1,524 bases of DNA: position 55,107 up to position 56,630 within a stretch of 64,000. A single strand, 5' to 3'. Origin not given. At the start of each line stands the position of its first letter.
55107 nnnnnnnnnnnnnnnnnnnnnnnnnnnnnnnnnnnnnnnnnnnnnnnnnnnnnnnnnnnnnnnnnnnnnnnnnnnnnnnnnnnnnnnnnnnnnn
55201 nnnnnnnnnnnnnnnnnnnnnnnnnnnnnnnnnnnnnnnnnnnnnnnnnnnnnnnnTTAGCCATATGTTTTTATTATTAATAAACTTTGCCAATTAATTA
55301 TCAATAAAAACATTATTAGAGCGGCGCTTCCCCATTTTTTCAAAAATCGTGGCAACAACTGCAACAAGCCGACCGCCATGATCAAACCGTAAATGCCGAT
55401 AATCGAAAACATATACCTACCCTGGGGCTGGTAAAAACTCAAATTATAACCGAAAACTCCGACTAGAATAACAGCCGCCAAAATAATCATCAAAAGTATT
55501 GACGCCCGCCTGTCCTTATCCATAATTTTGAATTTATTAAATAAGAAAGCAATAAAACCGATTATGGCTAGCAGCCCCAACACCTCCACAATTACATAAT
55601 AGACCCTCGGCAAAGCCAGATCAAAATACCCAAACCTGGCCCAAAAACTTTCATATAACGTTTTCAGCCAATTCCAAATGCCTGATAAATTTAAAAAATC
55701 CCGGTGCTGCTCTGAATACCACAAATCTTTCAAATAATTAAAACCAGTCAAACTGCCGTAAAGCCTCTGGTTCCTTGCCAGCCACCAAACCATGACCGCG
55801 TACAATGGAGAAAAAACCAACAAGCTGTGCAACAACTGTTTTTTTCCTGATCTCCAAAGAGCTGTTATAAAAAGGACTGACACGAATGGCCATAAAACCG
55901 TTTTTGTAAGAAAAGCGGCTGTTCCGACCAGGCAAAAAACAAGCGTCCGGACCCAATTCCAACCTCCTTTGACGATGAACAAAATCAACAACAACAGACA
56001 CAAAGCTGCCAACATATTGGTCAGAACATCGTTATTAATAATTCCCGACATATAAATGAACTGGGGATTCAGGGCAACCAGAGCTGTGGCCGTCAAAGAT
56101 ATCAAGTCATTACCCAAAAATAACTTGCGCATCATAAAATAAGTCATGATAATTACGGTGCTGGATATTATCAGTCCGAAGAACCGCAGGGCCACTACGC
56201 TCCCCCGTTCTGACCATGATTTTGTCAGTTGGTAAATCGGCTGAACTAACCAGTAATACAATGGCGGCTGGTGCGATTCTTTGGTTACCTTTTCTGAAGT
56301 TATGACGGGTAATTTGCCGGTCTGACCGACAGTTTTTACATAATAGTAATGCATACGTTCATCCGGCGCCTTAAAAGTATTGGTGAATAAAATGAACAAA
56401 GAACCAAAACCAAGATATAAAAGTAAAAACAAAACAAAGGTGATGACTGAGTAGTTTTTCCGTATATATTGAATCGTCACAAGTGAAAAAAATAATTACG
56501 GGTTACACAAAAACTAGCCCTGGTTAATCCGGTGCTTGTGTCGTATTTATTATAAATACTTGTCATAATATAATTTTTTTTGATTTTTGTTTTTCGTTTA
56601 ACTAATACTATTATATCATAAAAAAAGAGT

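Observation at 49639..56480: Candidate surface-glycosylation locus: a GT-C glycosyltransferase overlapping the 3' end of two giant repeat surface proteins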

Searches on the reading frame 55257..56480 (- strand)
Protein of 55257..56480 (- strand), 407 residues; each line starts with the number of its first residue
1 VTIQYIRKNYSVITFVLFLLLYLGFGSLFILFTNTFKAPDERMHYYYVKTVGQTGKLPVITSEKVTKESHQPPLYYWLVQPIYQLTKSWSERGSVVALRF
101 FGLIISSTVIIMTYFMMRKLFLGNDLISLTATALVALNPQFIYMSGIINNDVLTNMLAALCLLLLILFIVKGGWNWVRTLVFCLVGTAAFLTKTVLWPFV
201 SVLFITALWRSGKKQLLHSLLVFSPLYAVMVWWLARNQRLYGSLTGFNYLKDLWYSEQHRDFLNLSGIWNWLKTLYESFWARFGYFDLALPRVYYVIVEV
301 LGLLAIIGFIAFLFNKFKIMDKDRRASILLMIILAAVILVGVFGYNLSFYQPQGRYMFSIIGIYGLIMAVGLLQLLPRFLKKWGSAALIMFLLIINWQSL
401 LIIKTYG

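Call 5: search_protein_families(library=pfam, proteins=[window:55257-56480:-], max_evalue=0.01)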
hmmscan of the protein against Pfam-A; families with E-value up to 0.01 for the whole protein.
window:55257-56480:- (407 aa): 2 families
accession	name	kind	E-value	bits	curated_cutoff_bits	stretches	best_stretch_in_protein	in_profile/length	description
PF13231.12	PMT_2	-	1.7e-08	35.3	26.1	1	71-223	2-149/160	Dolichyl-phosphate-mannose-protein mannosyltransferase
PF14023.12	Bestrophin-like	-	0.0037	17.3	32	1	266-343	142-212/232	Bestrophin-like domain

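Call 6: search_protein_families(library=ncbifam, proteins=[window:55257-56480:-], max_evalue=0.01)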
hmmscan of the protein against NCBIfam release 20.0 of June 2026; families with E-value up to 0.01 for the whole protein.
window:55257-56480:- (407 aa): 0 families

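Call 11: find_homologous_proteins(query=window:55257-56480:-)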
Query window:55257-56480:- (407 aa): 175 proteins with E <= 0.001 among 8000 candidates; the best 120 are listed.
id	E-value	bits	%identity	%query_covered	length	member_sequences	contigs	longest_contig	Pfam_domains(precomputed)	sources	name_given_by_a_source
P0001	2.8e-262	888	100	100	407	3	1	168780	-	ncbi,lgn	-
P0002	4.5e-200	683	82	90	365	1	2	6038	-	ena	-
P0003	2.9e-152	526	59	92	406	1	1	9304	PF09913.16,PF13231.13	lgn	-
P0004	9.4e-127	442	53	94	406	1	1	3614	PF02366.25,PF09913.16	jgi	jgi:4-amino-4-deoxy-L-arabinose transferase-like glycosyltransferase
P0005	1.6e-115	405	47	98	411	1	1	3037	PF13231.13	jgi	jgi:hypothetical protein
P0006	2.5e-114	401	47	98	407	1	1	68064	PF09913.16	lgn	-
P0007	6.1e-79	284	36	96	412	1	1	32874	PF09913.16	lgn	-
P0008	1.3e-75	273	39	90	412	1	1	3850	PF09913.16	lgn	-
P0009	7.9e-71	257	35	93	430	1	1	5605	PF09913.16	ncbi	-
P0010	6.3e-49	185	30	98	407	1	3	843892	PF13231.13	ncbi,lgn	-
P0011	3.0e-48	183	30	96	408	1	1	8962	PF09913.16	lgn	-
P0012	1.2e-38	151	28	95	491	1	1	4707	PF13231.13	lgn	-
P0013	9.3e-38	149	28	91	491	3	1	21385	PF13231.13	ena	-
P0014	8.3e-37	145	31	91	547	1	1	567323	PF09913.16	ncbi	ncbi:MAG: DUF2142 domain-containing protein [bacterium]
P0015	2.9e-36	144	31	47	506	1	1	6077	PF09913.16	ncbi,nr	ncbi:MAG: hypothetical protein HY677_02000 [Chloroflexi bacterium]|nr:hypothetical protein [Chlorofl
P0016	7.7e-36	142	29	88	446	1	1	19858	PF09913.16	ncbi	-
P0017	2.2e-35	141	28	89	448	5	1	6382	PF09913.16,PF13231.13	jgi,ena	-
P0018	4.4e-35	140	27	87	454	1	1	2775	PF09913.16,PF13231.13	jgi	jgi:4-amino-4-deoxy-L-arabinose transferase-like glycosyltransferase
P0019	4.6e-35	140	28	91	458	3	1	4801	PF09913.16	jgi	jgi:4-amino-4-deoxy-L-arabinose transferase-like glycosyltransferase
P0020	9.6e-35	139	29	81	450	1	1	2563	PF09913.16,PF13231.13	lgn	-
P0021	9.8e-35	139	29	91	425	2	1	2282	PF09594.17,PF13231.13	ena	-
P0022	1.0e-34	139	29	89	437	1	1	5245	PF09913.16,PF13231.13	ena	-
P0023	1.6e-33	135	29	88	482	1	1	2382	PF09913.16,PF13231.13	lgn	-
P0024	4.3e-33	133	28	91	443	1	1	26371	PF09913.16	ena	-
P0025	1.6e-32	131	27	87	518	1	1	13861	PF09913.16,PF13231.13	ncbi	-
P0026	2.3e-32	131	28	93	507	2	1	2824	PF13231.13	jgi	jgi:hypothetical protein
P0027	8.7e-32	129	28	91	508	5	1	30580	PF13231.13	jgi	jgi:hypothetical protein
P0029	1.0e-30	125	27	91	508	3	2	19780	PF13231.13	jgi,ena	-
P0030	1.4e-30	125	28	90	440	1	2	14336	PF02366.25,PF09913.16,PF13231.13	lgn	-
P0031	1.7e-30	125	26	92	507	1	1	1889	PF13231.13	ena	-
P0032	2.5e-30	124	29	73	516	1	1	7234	PF09913.16,PF13231.13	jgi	jgi:hypothetical protein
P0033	4.0e-30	123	26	85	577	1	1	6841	PF09913.16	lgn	-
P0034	4.4e-30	123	27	90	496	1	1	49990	PF09913.16,PF13231.13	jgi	-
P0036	6.9e-30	123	27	89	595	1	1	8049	PF09913.16,PF13231.13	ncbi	-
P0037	1.5e-29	122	28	95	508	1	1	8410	PF09913.16,PF13231.13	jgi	jgi:hypothetical protein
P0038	1.9e-29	121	29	92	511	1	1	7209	PF09913.16,PF13231.13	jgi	-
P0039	3.1e-29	121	27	91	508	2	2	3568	PF09913.16,PF13231.13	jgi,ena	-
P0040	7.2e-29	119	26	88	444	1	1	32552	PF13231.13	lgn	-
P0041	8.8e-29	119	28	94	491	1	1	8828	PF09913.16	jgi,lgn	jgi:4-amino-4-deoxy-L-arabinose transferase-like glycosyltransferase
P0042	1.7e-28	118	27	88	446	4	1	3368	PF09913.16,PF13231.13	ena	-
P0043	2.4e-28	118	30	33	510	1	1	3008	PF13231.13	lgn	-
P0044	3.7e-28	117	26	91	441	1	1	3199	PF09913.16,PF13231.13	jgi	jgi:hypothetical protein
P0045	3.9e-28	117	28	83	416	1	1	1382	PF13231.13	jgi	jgi:4-amino-4-deoxy-L-arabinose transferase-like glycosyltransferase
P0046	7.1e-28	116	26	95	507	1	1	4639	PF13231.13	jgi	jgi:hypothetical protein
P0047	1.1e-27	115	25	93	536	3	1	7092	PF02366.25,PF13231.13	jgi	jgi:hypothetical protein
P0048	1.2e-27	115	27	93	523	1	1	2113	PF09913.16,PF13231.13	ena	-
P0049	1.4e-27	115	26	86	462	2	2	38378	PF02366.25,PF09913.16,PF13231.13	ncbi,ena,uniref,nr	ncbi:MAG: hypothetical protein AVDCRST_MAG49-987 [uncultured Thermomicrobiales bacterium]|uniref:Unc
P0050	2.0e-27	114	25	87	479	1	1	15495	PF13231.13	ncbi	-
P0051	2.3e-27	114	28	37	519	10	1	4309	PF02366.25,PF09913.16,PF13231.13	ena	-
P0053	4.5e-27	113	28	91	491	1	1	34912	PF02366.25,PF09913.16,PF13231.13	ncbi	ncbi:MAG: DUF2142 domain-containing protein [Anaerolineae bacterium]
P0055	2.0e-26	111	28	92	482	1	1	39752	PF02366.25,PF13231.13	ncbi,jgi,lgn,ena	-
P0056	3.1e-26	111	27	92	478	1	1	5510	PF09913.16,PF13231.13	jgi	jgi:4-amino-4-deoxy-L-arabinose transferase-like glycosyltransferase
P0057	4.5e-26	110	27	94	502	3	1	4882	PF09913.16,PF13231.13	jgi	jgi:4-amino-4-deoxy-L-arabinose transferase-like glycosyltransferase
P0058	1.0e-25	109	28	89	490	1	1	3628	PF09913.16,PF13231.13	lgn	-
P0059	1.8e-25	108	27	92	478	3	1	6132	PF09913.16,PF13231.13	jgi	jgi:4-amino-4-deoxy-L-arabinose transferase-like glycosyltransferase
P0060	5.2e-25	107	28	43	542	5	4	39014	PF13231.13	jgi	jgi:4-amino-4-deoxy-L-arabinose transferase-like glycosyltransferase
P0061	8.8e-25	106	26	91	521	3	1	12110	PF09913.16,PF13231.13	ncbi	-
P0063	1.2e-24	105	27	91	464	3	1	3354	PF09913.16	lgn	-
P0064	1.9e-24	105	27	87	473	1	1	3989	PF09913.16,PF13231.13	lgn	-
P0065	1.9e-24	105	29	89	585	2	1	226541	PF13231.13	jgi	jgi:4-amino-4-deoxy-L-arabinose transferase-like glycosyltransferase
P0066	2.6e-24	104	28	92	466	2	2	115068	PF02366.25,PF13231.13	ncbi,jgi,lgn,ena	-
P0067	7.2e-24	103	25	88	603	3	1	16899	PF09913.16,PF13231.13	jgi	jgi:4-amino-4-deoxy-L-arabinose transferase-like glycosyltransferase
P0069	9.9e-24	102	25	89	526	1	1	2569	PF09913.16,PF13231.13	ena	-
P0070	1.2e-23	102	27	79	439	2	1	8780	PF13231.13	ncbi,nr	ncbi:MAG: hypothetical protein E3J21_23580 [Anaerolineales bacterium]|nr:MAG: hypothetical protein E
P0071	1.5e-23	102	29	88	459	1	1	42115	PF02366.25,PF13231.13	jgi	-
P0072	1.6e-23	102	25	88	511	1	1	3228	PF09913.16,PF13231.13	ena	-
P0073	5.0e-23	100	28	90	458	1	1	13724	PF02366.25,PF09913.16,PF13231.13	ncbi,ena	-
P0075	1.2e-22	99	29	91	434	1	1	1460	PF02366.25,PF09913.16,PF13231.13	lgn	-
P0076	1.7e-22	98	29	90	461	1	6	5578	PF02366.25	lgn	-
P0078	7.8e-22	96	25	88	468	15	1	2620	PF09913.16,PF26626.1,PF13231.13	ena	-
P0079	1.7e-21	95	25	89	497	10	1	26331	PF09913.16,PF13231.13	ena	-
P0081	2.4e-21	95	27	91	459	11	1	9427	PF09913.16,PF13231.13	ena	-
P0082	4.4e-21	94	28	86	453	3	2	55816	PF09913.16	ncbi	-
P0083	6.6e-21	93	26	90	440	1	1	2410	PF09913.16,PF13231.13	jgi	jgi:4-amino-4-deoxy-L-arabinose transferase-like glycosyltransferase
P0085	1.8e-20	92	30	82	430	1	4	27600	PF02366.25,PF09913.16,PF13231.13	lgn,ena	-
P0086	2.2e-20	91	26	86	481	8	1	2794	PF09913.16,PF13231.13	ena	-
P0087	8.2e-20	89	26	84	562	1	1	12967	PF09913.16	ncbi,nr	ncbi:MAG: DUF2142 domain-containing protein [Chloroflexi bacterium]|nr:DUF2142 domain-containing pro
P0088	8.8e-20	89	29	93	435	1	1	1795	PF13231.13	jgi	jgi:4-amino-4-deoxy-L-arabinose transferase-like glycosyltransferase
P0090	1.3e-19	89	25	87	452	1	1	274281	PF09913.16,PF13231.13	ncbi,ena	-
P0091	2.7e-19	88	25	92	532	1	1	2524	PF13231.13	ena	-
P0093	9.0e-19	86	23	83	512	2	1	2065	PF09913.16,PF13231.13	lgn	-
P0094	1.4e-18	85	24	93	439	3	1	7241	PF09913.16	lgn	-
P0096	1.7e-18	85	26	89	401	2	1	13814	PF09913.16,PF13231.13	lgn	-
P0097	1.8e-18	85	28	84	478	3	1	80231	PF02366.25,PF13231.13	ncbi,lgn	ncbi:MAG: ArnT family glycosyltransferase [Fimbriimonadaceae bacterium]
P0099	3.1e-18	84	27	93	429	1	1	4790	PF13231.13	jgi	jgi:4-amino-4-deoxy-L-arabinose transferase-like glycosyltransferase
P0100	1.2e-17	82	27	93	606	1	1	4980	PF09913.16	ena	-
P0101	1.2e-17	82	23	86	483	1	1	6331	PF09913.16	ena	-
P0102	1.2e-17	82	27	93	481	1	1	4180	PF09913.16,PF13231.13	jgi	jgi:4-amino-4-deoxy-L-arabinose transferase-like glycosyltransferase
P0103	1.5e-17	82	25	93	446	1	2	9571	PF02366.25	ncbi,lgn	-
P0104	2.3e-17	81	24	92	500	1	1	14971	PF09913.16,PF13231.13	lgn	-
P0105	2.4e-17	81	27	89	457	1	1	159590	PF02366.25,PF13231.13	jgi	jgi:4-amino-4-deoxy-L-arabinose transferase-like glycosyltransferase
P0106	3.0e-17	81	27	85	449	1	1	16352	PF13231.13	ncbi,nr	ncbi:MAG: 4-amino-4-deoxy-L-arabinose transferase and related glycosyltransferase of family [Chthono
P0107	3.5e-17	81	24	94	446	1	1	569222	PF02366.25,PF13231.13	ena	-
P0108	4.5e-17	80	25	89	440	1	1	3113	PF13231.13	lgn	-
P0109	4.8e-17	80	24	88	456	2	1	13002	PF09913.16,PF13231.13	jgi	jgi:hypothetical protein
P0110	6.5e-17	80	28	75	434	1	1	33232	PF09913.16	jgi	jgi:4-amino-4-deoxy-L-arabinose transferase-like glycosyltransferase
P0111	7.4e-17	80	25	79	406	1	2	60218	PF09913.16,PF13231.13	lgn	-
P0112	9.5e-17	79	24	89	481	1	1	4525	PF09913.16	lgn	-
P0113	1.3e-16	79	24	83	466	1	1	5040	PF02366.25,PF09913.16,PF13231.13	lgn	-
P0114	1.9e-16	78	36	26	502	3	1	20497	PF09913.16,PF13231.13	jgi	jgi:4-amino-4-deoxy-L-arabinose transferase-like glycosyltransferase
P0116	3.9e-16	77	28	86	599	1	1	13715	PF13231.13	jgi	jgi:hypothetical protein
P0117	1.8e-15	75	26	85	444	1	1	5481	PF09913.16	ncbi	ncbi:MAG: DUF2142 domain-containing protein [bacterium]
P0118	3.1e-15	74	29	83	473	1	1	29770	PF02366.25,PF13231.13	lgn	-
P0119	4.6e-15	74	24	87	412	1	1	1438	PF09913.16,PF13231.13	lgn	-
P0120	8.1e-15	73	24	88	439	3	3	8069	PF09913.16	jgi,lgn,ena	-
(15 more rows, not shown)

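Call 12: find_encoding_contigs(protein=P0001, flank=10000, max_places=3)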
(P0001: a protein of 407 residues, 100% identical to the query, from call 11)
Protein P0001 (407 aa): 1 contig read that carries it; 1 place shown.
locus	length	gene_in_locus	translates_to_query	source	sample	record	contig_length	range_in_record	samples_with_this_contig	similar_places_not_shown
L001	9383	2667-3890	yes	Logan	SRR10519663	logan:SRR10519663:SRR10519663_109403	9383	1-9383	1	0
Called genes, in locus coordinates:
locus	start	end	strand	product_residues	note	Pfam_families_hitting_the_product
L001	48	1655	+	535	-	PF01145:Band_7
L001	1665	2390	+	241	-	-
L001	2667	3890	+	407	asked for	-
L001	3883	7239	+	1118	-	PF25021:TEN_NHL (weak), PF01436:NHL (faint), PF01731:Arylesterase (faint), PF08450:SGL (faint), PF13517:FG-GAP_3 (faint), PF01839:FG-GAP (faint)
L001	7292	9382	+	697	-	?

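Call 13: find_encoding_contigs(protein=P0006, flank=10000, max_places=3)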
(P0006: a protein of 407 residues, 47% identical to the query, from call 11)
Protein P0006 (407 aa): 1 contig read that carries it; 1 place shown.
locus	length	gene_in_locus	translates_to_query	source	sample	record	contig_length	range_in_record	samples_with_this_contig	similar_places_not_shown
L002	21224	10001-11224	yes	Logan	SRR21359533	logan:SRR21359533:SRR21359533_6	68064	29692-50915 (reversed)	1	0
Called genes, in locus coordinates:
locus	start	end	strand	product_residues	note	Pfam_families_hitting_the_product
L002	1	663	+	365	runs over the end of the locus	PF03462:PCRF, PF00472:RF-1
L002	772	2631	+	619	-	PF13522:GATase_6, PF13537:GATase_7, PF01380:SIS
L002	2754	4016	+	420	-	PF12705:PDDEXK_1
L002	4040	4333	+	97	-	-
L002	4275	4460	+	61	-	-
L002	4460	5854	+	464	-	PF13567:DUF4131, PF03772:Competence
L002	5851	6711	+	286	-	PF00753:Lactamase_B, PF12706:Lactamase_B_2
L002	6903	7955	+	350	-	PF02369:Big_1 (faint)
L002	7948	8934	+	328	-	-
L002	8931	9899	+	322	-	-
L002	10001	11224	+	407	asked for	PF09913:DUF2142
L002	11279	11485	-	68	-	-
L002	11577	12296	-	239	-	PF01177:Asp_Glu_race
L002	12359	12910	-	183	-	-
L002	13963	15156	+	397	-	PF07690:MFS_1 (weak)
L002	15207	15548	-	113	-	PF00453:Ribosomal_L20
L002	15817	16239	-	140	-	PF05198:IF3_N, PF00707:IF3_C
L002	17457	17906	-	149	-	PF01668:SmpB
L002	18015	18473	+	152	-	-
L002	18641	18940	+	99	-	PF01371:Trp_repressor, PF13384:HTH_23, PF13936:HTH_38 (weak)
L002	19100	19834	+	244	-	PF24827:AstE_AspA_cat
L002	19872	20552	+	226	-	PF00583:Acetyltransf_1, PF13508:Acetyltransf_7 (weak)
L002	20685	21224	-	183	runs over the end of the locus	-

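Call 14: find_encoding_contigs(protein=P0003, flank=10000, max_places=3)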
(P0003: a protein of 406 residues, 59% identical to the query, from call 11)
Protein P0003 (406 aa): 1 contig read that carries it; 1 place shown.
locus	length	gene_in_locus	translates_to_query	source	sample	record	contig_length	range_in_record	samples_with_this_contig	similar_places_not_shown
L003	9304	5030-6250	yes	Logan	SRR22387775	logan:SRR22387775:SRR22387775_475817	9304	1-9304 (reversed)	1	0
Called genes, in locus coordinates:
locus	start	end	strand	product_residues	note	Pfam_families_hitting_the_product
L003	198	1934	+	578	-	-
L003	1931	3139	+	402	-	-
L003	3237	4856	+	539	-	-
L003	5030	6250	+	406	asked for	PF09913:DUF2142 (faint), PF13231:PMT_2 (weak)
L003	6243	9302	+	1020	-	?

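Call 15: find_encoding_contigs(protein=P0002, flank=10000, max_places=3)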
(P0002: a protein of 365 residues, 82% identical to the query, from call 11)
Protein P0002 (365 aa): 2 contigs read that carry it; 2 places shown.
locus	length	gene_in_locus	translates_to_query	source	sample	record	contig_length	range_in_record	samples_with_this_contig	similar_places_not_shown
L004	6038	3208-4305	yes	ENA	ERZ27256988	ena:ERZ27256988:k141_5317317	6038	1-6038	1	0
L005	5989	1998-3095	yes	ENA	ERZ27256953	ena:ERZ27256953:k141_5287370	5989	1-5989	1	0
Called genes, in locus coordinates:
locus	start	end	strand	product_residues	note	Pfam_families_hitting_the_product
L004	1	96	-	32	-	?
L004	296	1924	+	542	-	PF01145:Band_7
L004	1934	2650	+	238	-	-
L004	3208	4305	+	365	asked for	-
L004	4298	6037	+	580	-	?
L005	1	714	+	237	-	?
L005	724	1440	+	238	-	-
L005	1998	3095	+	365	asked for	-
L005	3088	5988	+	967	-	?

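Call 16: find_encoding_contigs(protein=P0007, flank=10000, max_places=3)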
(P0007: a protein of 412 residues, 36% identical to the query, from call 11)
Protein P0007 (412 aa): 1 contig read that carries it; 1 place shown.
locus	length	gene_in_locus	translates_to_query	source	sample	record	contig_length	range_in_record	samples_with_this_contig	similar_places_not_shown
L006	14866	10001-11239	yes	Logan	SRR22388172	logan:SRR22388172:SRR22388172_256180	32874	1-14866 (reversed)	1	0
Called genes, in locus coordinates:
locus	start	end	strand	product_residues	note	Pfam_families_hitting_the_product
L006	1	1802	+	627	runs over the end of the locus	PF13522:GATase_6, PF13537:GATase_7, PF01380:SIS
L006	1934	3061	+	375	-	PF03772:Competence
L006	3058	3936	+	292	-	PF00753:Lactamase_B, PF25281:MBL_MAP1B (faint), PF12706:Lactamase_B_2 (weak)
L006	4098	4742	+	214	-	-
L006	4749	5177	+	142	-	-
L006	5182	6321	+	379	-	-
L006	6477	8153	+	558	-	PF13231:PMT_2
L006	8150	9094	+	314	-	PF00535:Glycos_transf_2, PF13641:Glyco_tranf_2_3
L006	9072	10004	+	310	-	PF03706:LPG_synthase_TM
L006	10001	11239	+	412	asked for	PF09913:DUF2142 (weak)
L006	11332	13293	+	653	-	PF25021:TEN_NHL (faint), PF08450:SGL (faint), PF01731:Arylesterase (faint), PF10282:Lactonase (faint), PF21959:DUF6923 (weak), PF22494:choice_anch_I (faint), PF01436:NHL (weak)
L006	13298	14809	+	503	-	PF02446:Glyco_hydro_77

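Call 18: search_solved_structures(query=A1, max_evalue=1, show_alignments=2)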
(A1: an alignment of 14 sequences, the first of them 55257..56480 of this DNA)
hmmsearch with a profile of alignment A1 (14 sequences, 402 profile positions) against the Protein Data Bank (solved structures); distinct sequences matched with E-value up to 1: 0.
